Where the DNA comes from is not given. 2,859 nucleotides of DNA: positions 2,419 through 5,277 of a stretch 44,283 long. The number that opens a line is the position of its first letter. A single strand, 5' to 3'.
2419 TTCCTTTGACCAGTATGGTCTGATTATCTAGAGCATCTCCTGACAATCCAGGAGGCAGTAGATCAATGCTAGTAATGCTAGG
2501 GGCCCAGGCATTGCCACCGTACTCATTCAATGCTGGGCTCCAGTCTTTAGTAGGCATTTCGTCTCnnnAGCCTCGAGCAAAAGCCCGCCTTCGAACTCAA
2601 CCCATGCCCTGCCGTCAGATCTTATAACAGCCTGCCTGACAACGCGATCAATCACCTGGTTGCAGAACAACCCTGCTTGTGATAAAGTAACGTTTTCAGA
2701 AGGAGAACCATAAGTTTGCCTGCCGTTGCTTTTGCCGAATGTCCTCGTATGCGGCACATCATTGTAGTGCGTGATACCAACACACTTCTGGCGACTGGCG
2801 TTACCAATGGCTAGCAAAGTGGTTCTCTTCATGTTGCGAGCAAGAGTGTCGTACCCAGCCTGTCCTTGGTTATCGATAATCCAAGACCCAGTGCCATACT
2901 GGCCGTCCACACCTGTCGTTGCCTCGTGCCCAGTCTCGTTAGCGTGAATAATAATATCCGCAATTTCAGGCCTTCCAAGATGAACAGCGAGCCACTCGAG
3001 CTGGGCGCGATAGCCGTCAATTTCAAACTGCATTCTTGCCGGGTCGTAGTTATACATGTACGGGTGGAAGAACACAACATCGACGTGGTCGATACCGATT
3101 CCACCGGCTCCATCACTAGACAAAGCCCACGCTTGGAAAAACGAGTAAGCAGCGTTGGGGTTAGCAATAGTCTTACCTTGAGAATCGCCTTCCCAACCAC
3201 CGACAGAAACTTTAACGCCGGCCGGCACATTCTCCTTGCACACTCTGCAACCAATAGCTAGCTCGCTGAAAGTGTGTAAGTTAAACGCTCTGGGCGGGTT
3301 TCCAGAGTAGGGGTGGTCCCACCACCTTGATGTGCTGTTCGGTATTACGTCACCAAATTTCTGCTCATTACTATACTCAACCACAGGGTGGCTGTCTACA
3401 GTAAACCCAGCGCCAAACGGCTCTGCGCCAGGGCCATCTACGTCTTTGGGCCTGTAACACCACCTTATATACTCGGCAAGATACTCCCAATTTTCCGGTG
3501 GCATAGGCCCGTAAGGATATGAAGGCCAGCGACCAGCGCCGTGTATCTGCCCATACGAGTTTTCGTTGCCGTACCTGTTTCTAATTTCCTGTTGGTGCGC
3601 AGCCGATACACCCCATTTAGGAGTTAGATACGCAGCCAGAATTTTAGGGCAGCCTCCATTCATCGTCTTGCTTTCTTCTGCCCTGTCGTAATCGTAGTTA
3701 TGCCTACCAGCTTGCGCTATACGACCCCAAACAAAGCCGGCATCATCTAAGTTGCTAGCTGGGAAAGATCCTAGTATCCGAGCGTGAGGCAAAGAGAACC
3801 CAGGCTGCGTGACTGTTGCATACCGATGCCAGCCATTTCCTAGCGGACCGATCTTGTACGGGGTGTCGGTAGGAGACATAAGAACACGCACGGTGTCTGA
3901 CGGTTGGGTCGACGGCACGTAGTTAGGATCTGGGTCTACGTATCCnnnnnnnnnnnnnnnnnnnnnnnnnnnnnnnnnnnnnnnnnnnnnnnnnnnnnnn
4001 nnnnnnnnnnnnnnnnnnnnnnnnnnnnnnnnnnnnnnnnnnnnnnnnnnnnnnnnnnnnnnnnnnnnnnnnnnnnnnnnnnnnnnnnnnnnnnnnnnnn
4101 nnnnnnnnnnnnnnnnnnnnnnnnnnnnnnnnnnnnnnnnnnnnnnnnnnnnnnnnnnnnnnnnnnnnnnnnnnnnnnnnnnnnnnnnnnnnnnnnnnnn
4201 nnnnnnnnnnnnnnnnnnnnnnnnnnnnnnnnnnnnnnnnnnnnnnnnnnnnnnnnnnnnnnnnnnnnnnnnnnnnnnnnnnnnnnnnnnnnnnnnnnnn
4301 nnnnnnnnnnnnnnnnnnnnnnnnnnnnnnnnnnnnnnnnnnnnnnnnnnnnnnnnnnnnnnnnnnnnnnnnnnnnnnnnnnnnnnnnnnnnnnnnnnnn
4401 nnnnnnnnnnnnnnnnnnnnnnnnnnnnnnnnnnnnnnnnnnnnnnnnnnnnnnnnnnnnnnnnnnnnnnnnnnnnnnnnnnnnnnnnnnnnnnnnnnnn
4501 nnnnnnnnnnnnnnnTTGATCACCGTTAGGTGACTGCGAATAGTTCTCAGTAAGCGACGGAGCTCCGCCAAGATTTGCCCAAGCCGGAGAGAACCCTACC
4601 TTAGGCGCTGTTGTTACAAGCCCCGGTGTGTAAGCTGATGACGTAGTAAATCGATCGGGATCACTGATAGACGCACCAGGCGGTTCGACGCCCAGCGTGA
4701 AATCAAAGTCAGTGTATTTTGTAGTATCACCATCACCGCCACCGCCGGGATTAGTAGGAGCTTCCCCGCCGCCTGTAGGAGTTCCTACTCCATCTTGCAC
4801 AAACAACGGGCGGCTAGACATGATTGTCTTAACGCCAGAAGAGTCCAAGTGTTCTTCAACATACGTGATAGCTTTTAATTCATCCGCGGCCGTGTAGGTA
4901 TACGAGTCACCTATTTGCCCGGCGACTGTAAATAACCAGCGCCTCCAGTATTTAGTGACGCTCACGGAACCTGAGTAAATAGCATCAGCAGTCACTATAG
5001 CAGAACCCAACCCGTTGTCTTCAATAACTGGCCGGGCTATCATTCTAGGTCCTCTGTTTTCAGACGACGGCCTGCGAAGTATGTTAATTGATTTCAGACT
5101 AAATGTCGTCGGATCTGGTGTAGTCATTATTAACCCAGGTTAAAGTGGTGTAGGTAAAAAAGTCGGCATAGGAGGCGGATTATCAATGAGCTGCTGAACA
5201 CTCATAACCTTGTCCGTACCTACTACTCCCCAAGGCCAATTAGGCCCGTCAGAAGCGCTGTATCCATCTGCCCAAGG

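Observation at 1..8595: Three consecutive tail proteins with three different carbohydrate-active folds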

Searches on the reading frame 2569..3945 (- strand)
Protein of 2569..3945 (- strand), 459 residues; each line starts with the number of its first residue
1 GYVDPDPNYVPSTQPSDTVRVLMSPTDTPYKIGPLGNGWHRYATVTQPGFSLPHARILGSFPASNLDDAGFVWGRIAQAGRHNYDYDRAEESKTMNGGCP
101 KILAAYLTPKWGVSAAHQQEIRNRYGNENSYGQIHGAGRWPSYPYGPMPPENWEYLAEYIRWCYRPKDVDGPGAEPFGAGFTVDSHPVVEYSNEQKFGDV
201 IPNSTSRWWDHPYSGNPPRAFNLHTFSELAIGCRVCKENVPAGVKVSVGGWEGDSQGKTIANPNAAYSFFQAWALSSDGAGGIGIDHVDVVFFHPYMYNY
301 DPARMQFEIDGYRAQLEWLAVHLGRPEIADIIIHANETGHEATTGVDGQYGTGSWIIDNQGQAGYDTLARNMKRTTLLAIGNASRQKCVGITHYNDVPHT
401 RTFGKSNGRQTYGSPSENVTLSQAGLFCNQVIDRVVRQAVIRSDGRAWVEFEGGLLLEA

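Call 26: search_protein_representatives(protein=window:2569-3945:-)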
Query: 459 residues. Proteins with E-value up to 0.001 (for the whole library): 14; up to 1e-10: 10; up to 1e-30: 7. The best 14 are listed.
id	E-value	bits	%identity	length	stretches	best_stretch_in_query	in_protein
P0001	0.0e+00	1098.5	100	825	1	1-459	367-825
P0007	4.2e-203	692.0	65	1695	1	1-459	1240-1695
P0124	1.5e-163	561.5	57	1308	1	2-458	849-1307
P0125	3.2e-145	501.0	55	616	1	2-458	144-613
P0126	1.9e-141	488.6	54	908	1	2-458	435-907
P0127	6.8e-129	447.2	50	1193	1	1-459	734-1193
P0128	4.6e-60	220.2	48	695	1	2-245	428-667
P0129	2.1e-26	109.1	35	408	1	56-452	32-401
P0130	3.3e-25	105.2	37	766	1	36-410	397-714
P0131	1.5e-11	60.1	37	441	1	186-452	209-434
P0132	7.4e-10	54.6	35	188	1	271-445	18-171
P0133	1.7e-09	53.4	33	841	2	213-342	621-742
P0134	7.9e-09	51.2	39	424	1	189-313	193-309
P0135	1.7e-04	36.9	29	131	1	232-345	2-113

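Call 27: search_protein_families(library=pfam, proteins=[P0124, P0125, P0126, P0127, P0128, P0129, P0130, P0131, P0133], max_evalue=0.01)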
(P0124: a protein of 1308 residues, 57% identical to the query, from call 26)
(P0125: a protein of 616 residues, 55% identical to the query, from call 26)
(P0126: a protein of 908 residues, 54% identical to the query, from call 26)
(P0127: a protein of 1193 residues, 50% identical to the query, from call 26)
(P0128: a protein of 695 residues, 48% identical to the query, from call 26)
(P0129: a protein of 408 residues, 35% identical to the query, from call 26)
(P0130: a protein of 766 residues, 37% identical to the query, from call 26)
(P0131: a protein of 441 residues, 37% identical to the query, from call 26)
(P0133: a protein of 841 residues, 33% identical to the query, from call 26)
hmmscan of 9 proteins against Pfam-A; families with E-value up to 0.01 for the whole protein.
P0124 (1308 aa): 0 families

P0125 (616 aa): 0 families

P0126 (908 aa): 0 families

P0127 (1193 aa): 0 families

P0128 (695 aa): 0 families

P0129 (408 aa): 0 families

P0130 (766 aa): 0 families

P0131 (441 aa): 0 families

P0133 (841 aa): 0 families

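Call 30: search_solved_structures(query=A1, max_evalue=10, show_alignments=3)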
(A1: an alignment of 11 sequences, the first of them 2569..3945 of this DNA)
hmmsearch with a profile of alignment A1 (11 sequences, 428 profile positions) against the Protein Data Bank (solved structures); distinct sequences matched with E-value up to 10: 0.

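Call 31: find_homologous_proteins(query=A1, max_evalue=0.001)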
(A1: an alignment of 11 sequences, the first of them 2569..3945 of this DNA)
Query A1 (11 sequences) (459 aa, profile of the alignment): 8 proteins with E <= 0.001 among 6290 candidates.
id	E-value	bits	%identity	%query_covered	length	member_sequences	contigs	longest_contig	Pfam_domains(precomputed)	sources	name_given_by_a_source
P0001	4.1e-194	664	100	100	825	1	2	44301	-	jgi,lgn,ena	-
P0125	1.3e-182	626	52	100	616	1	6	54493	-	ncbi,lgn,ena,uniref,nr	ncbi:hypothetical protein [uncultured Paraglaciecola sp.]|uniref:hypothetical protein n=1 Tax=uncult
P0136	3.3e-171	588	52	100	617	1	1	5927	-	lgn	-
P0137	1.8e-167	576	55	99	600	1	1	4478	-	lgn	-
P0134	1.1e-121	425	30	44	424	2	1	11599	-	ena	-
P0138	1.2e-103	366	27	59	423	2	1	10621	-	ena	-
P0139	1.1e-88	316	32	55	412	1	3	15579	-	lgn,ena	-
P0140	1.7e-86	309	32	29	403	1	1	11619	-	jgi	jgi:hypothetical protein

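Call 64: find_related_loci(query=A1, collection=genome_contigs, flank=6000)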
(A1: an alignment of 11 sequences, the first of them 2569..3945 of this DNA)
Query A1 (459 aa) in genome_contigs; peptide patterns used: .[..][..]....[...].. (x = any residue, [..] = any of these).
600 stretches matched a pattern (row limit reached: there are more); 1 encode a relative of the query (tblastn E <= 1e-3); 1 distinct loci.
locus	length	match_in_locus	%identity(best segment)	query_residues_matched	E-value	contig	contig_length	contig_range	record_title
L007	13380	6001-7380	56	2-459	4e-168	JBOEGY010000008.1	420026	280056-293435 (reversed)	MAG: Burkholderiaceae bacterium isolate PBSAbet1 PBSAd_contig_38, whole genome shotgun sequence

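Call 67: search_protein_families(library=pfam, proteins=[L007:50-1327:+, L007:1328-3457:+, L007:3457-7383:+, L007:7386-9500:+, L007:9533-10423:+, L007:10429-11652:+, L007:11649-12068:+], max_evalue=0.001)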
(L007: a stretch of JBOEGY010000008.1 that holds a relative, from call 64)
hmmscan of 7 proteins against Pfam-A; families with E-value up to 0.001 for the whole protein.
L007:50-1327:+ (425 aa): 2 families
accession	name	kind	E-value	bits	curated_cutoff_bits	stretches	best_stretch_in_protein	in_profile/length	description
PF03237.21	Terminase_6N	-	5.7e-12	46.2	22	1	5-235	4-213/215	Terminase large subunit, T4likevirus-type, N-terminal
PF17289.8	Terminase_6C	-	4e-05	24.1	22.6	1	259-393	9-150/155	Terminase RNaseH-like domain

L007:1328-3457:+ (709 aa): 1 family
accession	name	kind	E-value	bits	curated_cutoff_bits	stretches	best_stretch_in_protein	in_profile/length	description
PF16510.12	P22_portal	-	7.7e-138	461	26.1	1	19-621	2-593/594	Phage P22-like portal protein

L007:3457-7383:+ (1308 aa): 0 families

L007:7386-9500:+ (704 aa): 4 families
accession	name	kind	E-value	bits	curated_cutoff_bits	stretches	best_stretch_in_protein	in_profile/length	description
PF02369.22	Big_1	-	2.7e-10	40.6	34.9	2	402-489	4-92/93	Bacterial Ig-like domain (group 1)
PF24025.1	Ig_DR_A0283-like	-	0.00013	22.7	27.1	0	510-575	2-61/102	DR_A0283-like, Ig-like domain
PF01835.25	MG2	-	0.00013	22.7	32.8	0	512-569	13-69/96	MG2 domain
PF13620.12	CarboxypepD_reg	-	0.00018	22.2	32.3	0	419-490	2-70/82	Carboxypeptidase regulatory-like domain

L007:9533-10423:+ (296 aa): 0 families

L007:10429-11652:+ (407 aa): 1 family
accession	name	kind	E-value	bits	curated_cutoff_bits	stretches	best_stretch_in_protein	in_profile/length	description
PF11651.14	P22_CoatProtein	-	2.1e-36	126.1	24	1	1-400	1-415/423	P22 coat protein - gene protein 5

L007:11649-12068:+ (139 aa): 0 families

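Call 80: find_encoding_contigs(protein=P0139, flank=8000, max_places=2)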
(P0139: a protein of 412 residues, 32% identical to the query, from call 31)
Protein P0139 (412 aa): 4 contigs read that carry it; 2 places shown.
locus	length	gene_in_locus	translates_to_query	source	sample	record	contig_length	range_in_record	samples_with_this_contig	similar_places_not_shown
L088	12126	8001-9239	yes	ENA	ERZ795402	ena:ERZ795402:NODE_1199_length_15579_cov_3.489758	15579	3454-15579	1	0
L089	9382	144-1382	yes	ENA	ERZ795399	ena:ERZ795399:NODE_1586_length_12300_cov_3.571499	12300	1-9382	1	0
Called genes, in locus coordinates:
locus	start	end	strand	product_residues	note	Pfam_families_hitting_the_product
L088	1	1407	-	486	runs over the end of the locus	PF13727:CoA_binding_3, PF02397:Bac_transf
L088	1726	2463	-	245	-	PF03808:Glyco_tran_WecG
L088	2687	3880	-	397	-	PF13480:Acetyltransf_6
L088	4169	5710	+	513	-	PF01943:Polysacc_synt, PF13440:Polysacc_synt_3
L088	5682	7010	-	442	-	PF04932:Wzy_C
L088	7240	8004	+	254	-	PF00535:Glycos_transf_2, PF10111:Glyco_tranf_2_2 (weak), PF13641:Glyco_tranf_2_3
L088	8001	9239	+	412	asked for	-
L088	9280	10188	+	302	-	PF00535:Glycos_transf_2, PF10111:Glyco_tranf_2_2 (faint), PF13641:Glyco_tranf_2_3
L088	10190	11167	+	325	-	PF01522:Polysacc_deac_1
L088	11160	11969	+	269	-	PF11064:DUF2865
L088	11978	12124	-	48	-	?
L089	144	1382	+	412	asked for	-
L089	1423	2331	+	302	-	PF00535:Glycos_transf_2, PF10111:Glyco_tranf_2_2 (faint), PF13641:Glyco_tranf_2_3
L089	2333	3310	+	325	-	PF01522:Polysacc_deac_1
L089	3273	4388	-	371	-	PF13579:Glyco_trans_4_4, PF20706:GT4-conflict (weak), PF00534:Glycos_transf_1, PF13692:Glyco_trans_1_4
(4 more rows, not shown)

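Call 81: find_encoding_contigs(protein=P0125, flank=10000, max_places=2)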
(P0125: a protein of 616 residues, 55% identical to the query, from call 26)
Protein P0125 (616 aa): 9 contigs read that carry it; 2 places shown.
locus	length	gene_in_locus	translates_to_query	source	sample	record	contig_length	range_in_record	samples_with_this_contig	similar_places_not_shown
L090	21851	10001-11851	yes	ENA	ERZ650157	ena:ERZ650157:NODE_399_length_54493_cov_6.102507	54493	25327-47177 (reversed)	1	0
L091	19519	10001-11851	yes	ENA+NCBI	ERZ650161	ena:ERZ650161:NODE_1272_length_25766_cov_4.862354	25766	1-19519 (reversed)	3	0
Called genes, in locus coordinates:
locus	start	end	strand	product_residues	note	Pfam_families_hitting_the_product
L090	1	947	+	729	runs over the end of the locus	-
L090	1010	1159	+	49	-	-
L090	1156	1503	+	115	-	PF00166:Cpn10 (weak)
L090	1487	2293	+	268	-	-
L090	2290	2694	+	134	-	-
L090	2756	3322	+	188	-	-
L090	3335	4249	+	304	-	PF25209:Phage_capsid_4, PF10124:Mu-like_gpT (weak)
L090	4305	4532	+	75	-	-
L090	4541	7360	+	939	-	PF17803:Cadherin_4 (weak), PF17892:Cadherin_5, PF17963:Big_9, PF17803:Cadherin_4 (weak), PF17963:Big_9, PF17803:Cadherin_4, PF17892:Cadherin_5, PF17963:Big_9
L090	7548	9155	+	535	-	PF05048:NosD, PF13229:Beta_helix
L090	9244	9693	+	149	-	-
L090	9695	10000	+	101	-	-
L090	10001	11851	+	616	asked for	-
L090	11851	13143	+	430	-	-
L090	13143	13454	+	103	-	-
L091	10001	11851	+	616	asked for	-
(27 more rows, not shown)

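Call 82: find_encoding_contigs(protein=P0140, flank=8000, max_places=2)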
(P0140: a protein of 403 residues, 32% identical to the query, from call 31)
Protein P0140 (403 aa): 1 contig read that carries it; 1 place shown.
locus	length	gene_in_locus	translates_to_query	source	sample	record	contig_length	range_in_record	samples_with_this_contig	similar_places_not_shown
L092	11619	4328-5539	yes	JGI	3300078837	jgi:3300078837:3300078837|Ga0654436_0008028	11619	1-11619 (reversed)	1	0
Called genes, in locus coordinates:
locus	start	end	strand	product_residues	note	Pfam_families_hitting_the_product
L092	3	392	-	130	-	?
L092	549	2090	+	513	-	PF01943:Polysacc_synt, PF13440:Polysacc_synt_3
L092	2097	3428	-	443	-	PF04932:Wzy_C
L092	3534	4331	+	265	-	PF13641:Glyco_tranf_2_3, PF00535:Glycos_transf_2, PF10111:Glyco_tranf_2_2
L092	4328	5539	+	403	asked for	-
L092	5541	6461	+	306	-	PF13641:Glyco_tranf_2_3 (faint), PF00535:Glycos_transf_2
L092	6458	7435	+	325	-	PF01522:Polysacc_deac_1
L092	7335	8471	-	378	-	PF13579:Glyco_trans_4_4, PF20706:GT4-conflict, PF00534:Glycos_transf_1, PF13692:Glyco_trans_1_4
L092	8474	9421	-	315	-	PF01370:Epimerase, PF04321:RmlD_sub_bind, PF02719:Polysacc_synt_2 (faint), PF16363:GDP_Man_Dehyd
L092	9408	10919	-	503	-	PF01381:HTH_3 (weak), PF13560:HTH_31 (faint), PF01370:Epimerase, PF04321:RmlD_sub_bind (weak), PF16363:GDP_Man_Dehyd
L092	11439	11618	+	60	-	?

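Call 83: find_encoding_contigs(protein=P0134, flank=8000, max_places=2)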
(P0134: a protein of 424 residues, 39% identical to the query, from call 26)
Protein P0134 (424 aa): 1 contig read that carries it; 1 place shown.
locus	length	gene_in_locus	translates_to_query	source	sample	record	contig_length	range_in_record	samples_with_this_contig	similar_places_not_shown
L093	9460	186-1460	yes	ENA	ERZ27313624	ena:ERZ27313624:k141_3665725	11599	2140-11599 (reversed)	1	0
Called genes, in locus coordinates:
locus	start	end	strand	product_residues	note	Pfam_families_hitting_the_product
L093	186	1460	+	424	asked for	-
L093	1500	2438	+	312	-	PF13641:Glyco_tranf_2_3, PF00535:Glycos_transf_2, PF10111:Glyco_tranf_2_2 (weak)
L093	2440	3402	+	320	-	PF00535:Glycos_transf_2, PF13641:Glyco_tranf_2_3 (weak)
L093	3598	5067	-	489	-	PF02397:Bac_transf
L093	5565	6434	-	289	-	PF00196:GerE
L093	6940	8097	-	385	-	PF13439:Glyco_transf_4, PF13579:Glyco_trans_4_4, PF00534:Glycos_transf_1, PF13692:Glyco_trans_1_4, PF13524:Glyco_trans_1_2 (weak)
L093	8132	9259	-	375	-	PF01073:3Beta_HSD (weak), PF01370:Epimerase, PF04321:RmlD_sub_bind, PF16363:GDP_Man_Dehyd, PF07993:NAD_binding_4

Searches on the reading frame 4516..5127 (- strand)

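Call 96: search_protein_families(library=pfam, proteins=[window:4516-5127:-], max_evalue=1)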
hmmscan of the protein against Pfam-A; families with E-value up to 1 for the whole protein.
window:4516-5127:- (204 aa): 1 family
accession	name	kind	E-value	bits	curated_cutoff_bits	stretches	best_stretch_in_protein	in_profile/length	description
PF24287.1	DUF7475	-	0.14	12.9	31.3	1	55-70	61-76/115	Family of unknown function (DUF7475)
